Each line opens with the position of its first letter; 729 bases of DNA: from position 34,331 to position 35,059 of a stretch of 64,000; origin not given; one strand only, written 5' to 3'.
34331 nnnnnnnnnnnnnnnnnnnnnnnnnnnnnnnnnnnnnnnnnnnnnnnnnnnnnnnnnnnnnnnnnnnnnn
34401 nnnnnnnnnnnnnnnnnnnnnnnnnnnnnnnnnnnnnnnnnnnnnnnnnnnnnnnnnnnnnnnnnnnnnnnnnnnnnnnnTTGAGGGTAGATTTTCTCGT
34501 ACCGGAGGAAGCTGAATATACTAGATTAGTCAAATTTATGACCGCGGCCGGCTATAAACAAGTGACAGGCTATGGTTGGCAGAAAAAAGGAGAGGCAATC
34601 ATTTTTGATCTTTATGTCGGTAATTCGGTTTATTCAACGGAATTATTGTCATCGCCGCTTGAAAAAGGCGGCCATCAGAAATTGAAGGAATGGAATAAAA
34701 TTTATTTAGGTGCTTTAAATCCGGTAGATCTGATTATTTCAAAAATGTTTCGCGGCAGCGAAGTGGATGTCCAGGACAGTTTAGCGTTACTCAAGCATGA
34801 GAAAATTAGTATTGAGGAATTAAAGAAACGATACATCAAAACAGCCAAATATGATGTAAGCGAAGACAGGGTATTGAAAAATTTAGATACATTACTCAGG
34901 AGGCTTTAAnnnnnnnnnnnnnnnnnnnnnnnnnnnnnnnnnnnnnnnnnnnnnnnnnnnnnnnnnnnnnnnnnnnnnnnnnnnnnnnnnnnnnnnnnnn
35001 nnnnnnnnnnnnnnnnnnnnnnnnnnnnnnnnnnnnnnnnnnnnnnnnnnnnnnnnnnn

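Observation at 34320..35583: Uncharacterised tightly coupled two-gene module with an AT-rich palindromic promoter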

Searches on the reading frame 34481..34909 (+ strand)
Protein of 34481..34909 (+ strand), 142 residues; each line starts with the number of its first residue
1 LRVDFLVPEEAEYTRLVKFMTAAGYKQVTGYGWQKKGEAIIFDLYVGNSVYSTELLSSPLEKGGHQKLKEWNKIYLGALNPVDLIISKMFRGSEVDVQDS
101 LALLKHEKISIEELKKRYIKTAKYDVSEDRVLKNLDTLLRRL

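Call 3: search_protein_families(library=pfam, proteins=[window:34481-34909:+], max_evalue=1)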
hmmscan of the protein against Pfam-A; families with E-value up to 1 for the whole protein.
window:34481-34909:+ (142 aa): 2 families
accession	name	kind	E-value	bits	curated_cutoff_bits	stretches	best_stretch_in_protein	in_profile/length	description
PF19502.5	DUF6036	-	3.6e-06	27.3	23.6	1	71-135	86-152/164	Nucleotidyltransferase of unknown function (DUF6036)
PF22659.2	YycE-like_C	-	0.16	12.4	27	1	5-39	6-42/55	YycE-like C-terminal domain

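Call 4: search_protein_families(library=ncbifam, proteins=[window:34481-34909:+], max_evalue=1)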
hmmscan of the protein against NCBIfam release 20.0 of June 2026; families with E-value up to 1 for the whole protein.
window:34481-34909:+ (142 aa): 0 families

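Call 5: search_protein_families(library=padloc, proteins=[window:34481-34909:+], max_evalue=1)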
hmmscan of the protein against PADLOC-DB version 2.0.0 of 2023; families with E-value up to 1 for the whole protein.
window:34481-34909:+ (142 aa): 0 families

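Call 7: find_homologous_proteins(query=window:34481-34909:+)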
Query window:34481-34909:+ (142 aa): 66 proteins with E <= 0.001 among 101 candidates.
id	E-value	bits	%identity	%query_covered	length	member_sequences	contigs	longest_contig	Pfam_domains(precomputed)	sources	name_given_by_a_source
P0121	1.8e-86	305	100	100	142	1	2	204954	PF19502.6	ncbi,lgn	-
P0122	3.6e-58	213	69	99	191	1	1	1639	PF19502.6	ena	-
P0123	3.7e-58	213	67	99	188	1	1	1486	PF19502.6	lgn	-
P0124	4.4e-58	213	70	99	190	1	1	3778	PF19502.6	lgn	-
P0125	8.8e-57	209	67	99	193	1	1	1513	PF19502.6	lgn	-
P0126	8.3e-56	205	64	99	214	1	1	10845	PF19502.6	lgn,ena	-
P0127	3.8e-55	203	64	99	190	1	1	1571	PF19502.6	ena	-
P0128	9.1e-55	202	65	99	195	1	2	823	PF19502.6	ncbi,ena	-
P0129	1.1e-54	202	64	99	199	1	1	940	PF19502.6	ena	-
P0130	1.3e-54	201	63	99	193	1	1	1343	PF19502.6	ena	-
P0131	6.0e-54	199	64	99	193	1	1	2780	PF19502.6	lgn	-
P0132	9.1e-54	199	64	99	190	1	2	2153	PF19502.6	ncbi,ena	-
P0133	9.4e-54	199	64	99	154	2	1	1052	PF19502.6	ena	-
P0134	1.1e-53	198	63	99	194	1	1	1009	PF19502.6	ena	-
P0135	1.5e-53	198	66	99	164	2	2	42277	PF19502.6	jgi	-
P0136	3.3e-53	197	64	99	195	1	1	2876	PF19502.6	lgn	-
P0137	3.4e-53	197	65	99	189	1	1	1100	PF19502.6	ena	-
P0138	4.1e-53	197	62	99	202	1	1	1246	PF19502.6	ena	-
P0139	5.0e-53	196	63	99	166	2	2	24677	PF19502.6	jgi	-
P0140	6.9e-53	196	65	99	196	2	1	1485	PF19502.6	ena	-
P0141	7.7e-53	196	64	99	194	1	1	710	PF19502.6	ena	-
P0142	8.4e-53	196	64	99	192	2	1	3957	PF19502.6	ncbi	-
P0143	9.7e-53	195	61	99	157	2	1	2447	PF19502.6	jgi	-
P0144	1.4e-52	195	64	99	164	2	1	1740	PF19502.6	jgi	jgi:hypothetical protein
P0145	1.8e-52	195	62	99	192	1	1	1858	PF19502.6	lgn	-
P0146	2.1e-52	194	63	98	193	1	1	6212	PF19502.6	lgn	-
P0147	2.2e-52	194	62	99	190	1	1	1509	PF19502.6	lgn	-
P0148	2.8e-52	194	64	99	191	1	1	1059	PF19502.6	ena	-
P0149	3.2e-52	194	62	98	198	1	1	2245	PF19502.6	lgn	-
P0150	6.8e-52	193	64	99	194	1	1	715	PF19502.6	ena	-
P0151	1.2e-51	192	62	99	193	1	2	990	PF19502.6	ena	-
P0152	2.4e-51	191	63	99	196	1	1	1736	PF19502.6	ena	-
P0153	2.8e-51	191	62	97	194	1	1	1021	PF19502.6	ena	-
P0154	3.4e-51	190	61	99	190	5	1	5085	PF19502.6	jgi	-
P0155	7.9e-51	189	61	99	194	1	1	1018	PF19502.6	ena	-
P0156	8.0e-51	189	61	99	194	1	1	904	PF19502.6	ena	-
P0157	8.9e-51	189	61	99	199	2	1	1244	PF19502.6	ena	-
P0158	2.1e-50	188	63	99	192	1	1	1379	PF19502.6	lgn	-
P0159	2.2e-50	188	61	99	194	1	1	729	PF19502.6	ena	-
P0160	4.6e-50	187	63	96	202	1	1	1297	PF19502.6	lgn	-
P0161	2.3e-49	185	60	99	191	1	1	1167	PF19502.6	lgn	-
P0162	2.9e-49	184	60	99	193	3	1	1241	PF19502.6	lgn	-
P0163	3.8e-49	184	58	99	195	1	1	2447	PF19502.6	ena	-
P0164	4.4e-49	184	61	99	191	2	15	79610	PF19502.6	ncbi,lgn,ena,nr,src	ncbi:MAG: hypothetical protein A3G87_01615 [Omnitrophica bacterium RIFCSPLOWO2_12_FULL_50_11]|nr:MAG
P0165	4.6e-47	177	58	96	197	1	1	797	PF19502.6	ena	-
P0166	7.4e-47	176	66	87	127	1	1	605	PF19502.6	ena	-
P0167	2.1e-46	175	60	98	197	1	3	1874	PF19502.6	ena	-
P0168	2.9e-46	174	59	99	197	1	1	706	PF19502.6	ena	-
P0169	1.1e-45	173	62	89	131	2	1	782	PF19502.6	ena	-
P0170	1.3e-45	172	60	96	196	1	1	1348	PF19502.6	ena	-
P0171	2.4e-45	171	58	99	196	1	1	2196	PF19502.6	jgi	jgi:hypothetical protein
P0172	1.3e-44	169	59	97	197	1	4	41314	PF19502.6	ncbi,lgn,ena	-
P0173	1.5e-44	169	63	89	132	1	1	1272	PF19502.6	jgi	-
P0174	6.4e-44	167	58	96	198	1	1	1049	PF19502.6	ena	-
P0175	9.4e-44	166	61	96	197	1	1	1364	PF19502.6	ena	-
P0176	1.0e-43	166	59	96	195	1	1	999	PF19502.6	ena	-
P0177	1.0e-43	166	58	96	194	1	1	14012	PF19502.6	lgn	-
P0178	7.1e-43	164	54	99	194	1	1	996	PF19502.6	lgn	-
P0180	8.0e-40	154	63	78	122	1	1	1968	PF19502.6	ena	-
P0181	6.9e-39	151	68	73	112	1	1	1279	PF19502.6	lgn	-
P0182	1.1e-37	147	53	99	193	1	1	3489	PF19502.6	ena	-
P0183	4.4e-35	138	58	68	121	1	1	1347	PF19502.6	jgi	-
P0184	1.6e-31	127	50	99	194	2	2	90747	PF19502.6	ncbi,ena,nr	ncbi:MAG: hypothetical protein ISS92_02785 [Candidatus Omnitrophica bacterium]|nr:hypothetical prote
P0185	3.5e-29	119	44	99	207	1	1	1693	PF19502.6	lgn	-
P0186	4.9e-20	90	43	85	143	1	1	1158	PF19502.6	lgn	-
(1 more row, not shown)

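Call 17: find_encoding_contigs(protein=P0126, flank=5000, max_places=4)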
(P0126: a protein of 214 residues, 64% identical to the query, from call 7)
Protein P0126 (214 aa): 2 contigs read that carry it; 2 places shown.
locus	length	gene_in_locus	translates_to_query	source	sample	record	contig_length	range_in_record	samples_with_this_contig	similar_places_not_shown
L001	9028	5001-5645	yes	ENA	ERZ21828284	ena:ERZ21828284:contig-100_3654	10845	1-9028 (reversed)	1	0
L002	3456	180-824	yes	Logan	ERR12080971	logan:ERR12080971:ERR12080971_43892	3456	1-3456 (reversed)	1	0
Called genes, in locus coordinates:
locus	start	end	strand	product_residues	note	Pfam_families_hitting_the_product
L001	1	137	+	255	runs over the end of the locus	PF00005:ABC_tran, PF13555:AAA_29 (weak), PF02463:SMC_N, PF13304:AAA_21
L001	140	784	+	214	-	PF02470:MlaD, PF28544:Helical_needle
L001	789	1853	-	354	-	PF13490:zf-HC2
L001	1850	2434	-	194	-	PF08281:Sigma70_r4_2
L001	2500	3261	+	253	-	PF00072:Response_reg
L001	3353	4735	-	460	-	PF03600:CitMHS, PF00939:Na_sulph_symp, PF03600:CitMHS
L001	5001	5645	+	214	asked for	PF19502:DUF6036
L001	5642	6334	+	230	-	-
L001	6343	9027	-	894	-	?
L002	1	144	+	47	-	?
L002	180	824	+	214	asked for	PF19502:DUF6036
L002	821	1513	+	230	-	-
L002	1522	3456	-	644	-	?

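Call 25: search_solved_structures(query=A1, max_evalue=10)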
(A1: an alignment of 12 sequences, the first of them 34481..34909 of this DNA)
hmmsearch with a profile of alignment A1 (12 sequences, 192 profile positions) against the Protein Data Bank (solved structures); distinct sequences matched with E-value up to 10: 1.
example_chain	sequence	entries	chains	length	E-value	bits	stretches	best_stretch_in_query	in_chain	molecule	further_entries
3piv_A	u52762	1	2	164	0.31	13.8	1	141-191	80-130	Interferon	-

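Call 35: search_protein_families(library=pfam, alignment_id=A1, max_evalue=10)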
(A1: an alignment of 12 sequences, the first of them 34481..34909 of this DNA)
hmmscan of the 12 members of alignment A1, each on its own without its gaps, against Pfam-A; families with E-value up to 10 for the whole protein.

A. member 1, window:34481-34909:+ (142 aa): 2 families
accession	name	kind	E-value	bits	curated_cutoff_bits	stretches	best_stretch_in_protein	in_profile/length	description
PF19502.5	DUF6036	-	3.6e-06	27.3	23.6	1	71-135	86-152/164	Nucleotidyltransferase of unknown function (DUF6036)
PF22659.2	YycE-like_C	-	0.16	12.4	27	1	5-39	6-42/55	YycE-like C-terminal domain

B. families by the number of members that match (of 12 scanned): 10 families
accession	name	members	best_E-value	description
PF19502.5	DUF6036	12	2.5e-12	Nucleotidyltransferase of unknown function (DUF6036)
PF14907.12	NTP_transf_5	4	0.014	Uncharacterised nucleotidyltransferase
PF21453.2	NCAP_ISAV_hel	2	0.031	Infectious salmon anemia virus nucleoprotein, helical bundle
PF22659.2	YycE-like_C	2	0.12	YycE-like C-terminal domain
PF21981.2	RecX_HTH3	1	0.046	RecX, third three-helix domain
PF08843.17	AbiEii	1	0.097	Nucleotidyl transferase AbiEii toxin, Type IV TA system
PF03147.19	FDX-ACB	1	0.13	Ferredoxin-fold anticodon binding domain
PF01692.24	Paramyxo_C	1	0.15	Paramyxovirus non-structural protein C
PF07026.16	DUF1317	1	0.2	Protein of unknown function (DUF1317)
PF18775.7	APOBEC4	1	0.21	APOBEC4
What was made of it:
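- Closest known: Pfam DUF6036. Same: ORF1 and all 12 tested homologues match it (calls 3, 35).
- Pfam's AbiEii model does not recognise the family (E 0.097, 1 of 12 members, call 35).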

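Call 42: find_related_loci(query=A3, collection=metagenome_contigs, flank=2500)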
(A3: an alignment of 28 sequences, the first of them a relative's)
Query A3 (191 aa) in metagenome_contigs; peptide patterns used: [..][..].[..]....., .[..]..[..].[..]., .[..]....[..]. (x = any residue, [..] = any of these).
600 stretches matched a pattern (row limit reached: there are more); 296 encode a relative of the query (tblastn E <= 1e-3); the best 80 are kept; 80 distinct loci.
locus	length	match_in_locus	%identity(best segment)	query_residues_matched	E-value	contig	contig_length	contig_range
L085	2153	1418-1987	75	1-190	6e-100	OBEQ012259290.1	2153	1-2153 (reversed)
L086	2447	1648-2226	65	1-190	3e-87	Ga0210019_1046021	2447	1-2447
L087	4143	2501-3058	66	1-186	2e-81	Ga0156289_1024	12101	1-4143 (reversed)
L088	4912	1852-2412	62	1-187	9e-80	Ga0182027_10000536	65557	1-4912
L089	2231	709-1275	62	2-190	2e-80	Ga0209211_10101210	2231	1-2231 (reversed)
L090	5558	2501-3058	63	3-188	2e-77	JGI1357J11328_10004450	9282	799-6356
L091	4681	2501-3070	65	1-190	1e-75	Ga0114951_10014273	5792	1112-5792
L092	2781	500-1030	64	1-177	3e-75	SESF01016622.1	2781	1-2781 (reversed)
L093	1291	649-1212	57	1-188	1e-78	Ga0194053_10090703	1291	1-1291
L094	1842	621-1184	59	1-188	9e-76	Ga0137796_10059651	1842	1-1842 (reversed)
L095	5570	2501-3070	56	1-190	7e-72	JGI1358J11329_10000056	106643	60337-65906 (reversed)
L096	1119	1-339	100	79-191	5e-76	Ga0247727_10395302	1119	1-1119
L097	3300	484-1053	52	1-191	3e-61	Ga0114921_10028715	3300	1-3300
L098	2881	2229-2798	51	2-191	9e-61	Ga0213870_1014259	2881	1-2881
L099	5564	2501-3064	50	1-189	1e-59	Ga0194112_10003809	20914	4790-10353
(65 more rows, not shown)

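Call 49: predict_structure(alignment_id=A3)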
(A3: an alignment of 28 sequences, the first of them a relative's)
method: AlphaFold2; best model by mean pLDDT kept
length: 191 residues; sequences in the alignment: 28
mean_pLDDT: 94.8   pTM: 0.90
mean pLDDT of the five models: 94.8, 94.4, 94.0, 93.9, 93.5
residues with pLDDT >= 90: 173; 70-90: 16; 50-70: 1; < 50: 1
segments of 3 or more residues with pLDDT < 50: none
pLDDT, mean of each block of 10 residues (from residue 1): 86 97 93 97 95 97 97 96 94 92 94 98 98 95 96 96 95 93 94 77
secondary structure, 60 per line:
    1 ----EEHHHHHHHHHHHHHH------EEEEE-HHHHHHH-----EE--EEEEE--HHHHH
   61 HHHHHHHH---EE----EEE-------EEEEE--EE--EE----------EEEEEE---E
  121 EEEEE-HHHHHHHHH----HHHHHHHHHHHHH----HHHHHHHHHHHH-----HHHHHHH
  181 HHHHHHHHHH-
elements in order: H7-20 E27-31 H33-39 E49-53 H56-68 E78-80 E88-92 E111-116 E120-125 H127-135 H140-152 H157-168 H174-190

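Call 55: search_protein_families(library=padloc, proteins=[P0122, P0164, P0184, P0185], max_evalue=1)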
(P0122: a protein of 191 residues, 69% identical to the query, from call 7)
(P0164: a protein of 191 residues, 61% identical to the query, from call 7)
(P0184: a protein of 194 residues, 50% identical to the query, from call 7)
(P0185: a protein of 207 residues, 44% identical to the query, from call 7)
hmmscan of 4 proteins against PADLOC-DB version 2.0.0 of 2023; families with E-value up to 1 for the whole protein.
P0122 (191 aa): 1 family
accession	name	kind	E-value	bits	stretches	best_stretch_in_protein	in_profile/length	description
PDLC02298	AbiEii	-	0.00028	18.4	1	30-82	29-82/220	AbiEii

P0164 (191 aa): 1 family
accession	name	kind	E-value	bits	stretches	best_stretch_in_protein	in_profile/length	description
PDLC02298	AbiEii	-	0.012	13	1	29-72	28-72/220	AbiEii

P0184 (194 aa): 2 families
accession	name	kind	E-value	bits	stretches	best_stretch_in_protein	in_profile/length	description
PDLC02298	AbiEii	-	0.0013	16.2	1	11-71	12-73/220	AbiEii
PDLC00594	JetD3|JetD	-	0.015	12.7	1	148-193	14-59/345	DUF2239; DUF2220 domain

P0185 (207 aa): 1 family
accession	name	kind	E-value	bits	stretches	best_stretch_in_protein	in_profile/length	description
PDLC02298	AbiEii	-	5.8e-06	23.9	1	12-136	11-139/220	AbiEii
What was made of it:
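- PADLOC's AbiEii model hits 4 of 4 full-length homologues weakly (E 5.8e-6 to 0.012, call 55). The AbiEii profile gives weak hits (call 55).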

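Call 56: search_protein_families(library=phrogs, proteins=[P0122], max_evalue=1)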
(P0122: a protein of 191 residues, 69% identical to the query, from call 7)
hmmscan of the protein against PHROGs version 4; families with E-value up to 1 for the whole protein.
P0122 (191 aa): 1 family
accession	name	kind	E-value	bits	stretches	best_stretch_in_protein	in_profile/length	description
phrog_12854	-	unknown function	0.011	16.5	1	28-64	23-58/137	-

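Call 60: search_solved_structures(query=A3, max_evalue=10, show_alignments=2)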
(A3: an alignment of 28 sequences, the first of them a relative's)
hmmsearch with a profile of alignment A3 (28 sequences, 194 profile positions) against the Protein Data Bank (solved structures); distinct sequences matched with E-value up to 10: 1.
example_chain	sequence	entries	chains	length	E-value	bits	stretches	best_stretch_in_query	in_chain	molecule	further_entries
3piv_A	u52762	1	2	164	0.039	16.6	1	141-192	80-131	Interferon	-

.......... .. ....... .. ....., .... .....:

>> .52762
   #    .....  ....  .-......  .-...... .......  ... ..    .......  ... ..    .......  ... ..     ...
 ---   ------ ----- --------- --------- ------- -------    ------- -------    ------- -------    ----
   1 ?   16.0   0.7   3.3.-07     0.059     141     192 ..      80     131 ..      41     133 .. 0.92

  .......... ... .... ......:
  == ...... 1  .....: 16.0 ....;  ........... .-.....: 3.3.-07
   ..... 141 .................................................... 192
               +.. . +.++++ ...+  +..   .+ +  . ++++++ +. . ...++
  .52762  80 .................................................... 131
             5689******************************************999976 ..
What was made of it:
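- Closest known: MenAT1. Different: There is no detectable sequence similarity (calls 25, 60).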

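Call 61: search_protein_families(library=ncbifam, proteins=[P0122], max_evalue=0.01)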
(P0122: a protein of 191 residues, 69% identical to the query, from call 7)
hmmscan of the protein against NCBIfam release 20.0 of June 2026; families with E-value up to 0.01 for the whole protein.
P0122 (191 aa): 0 families
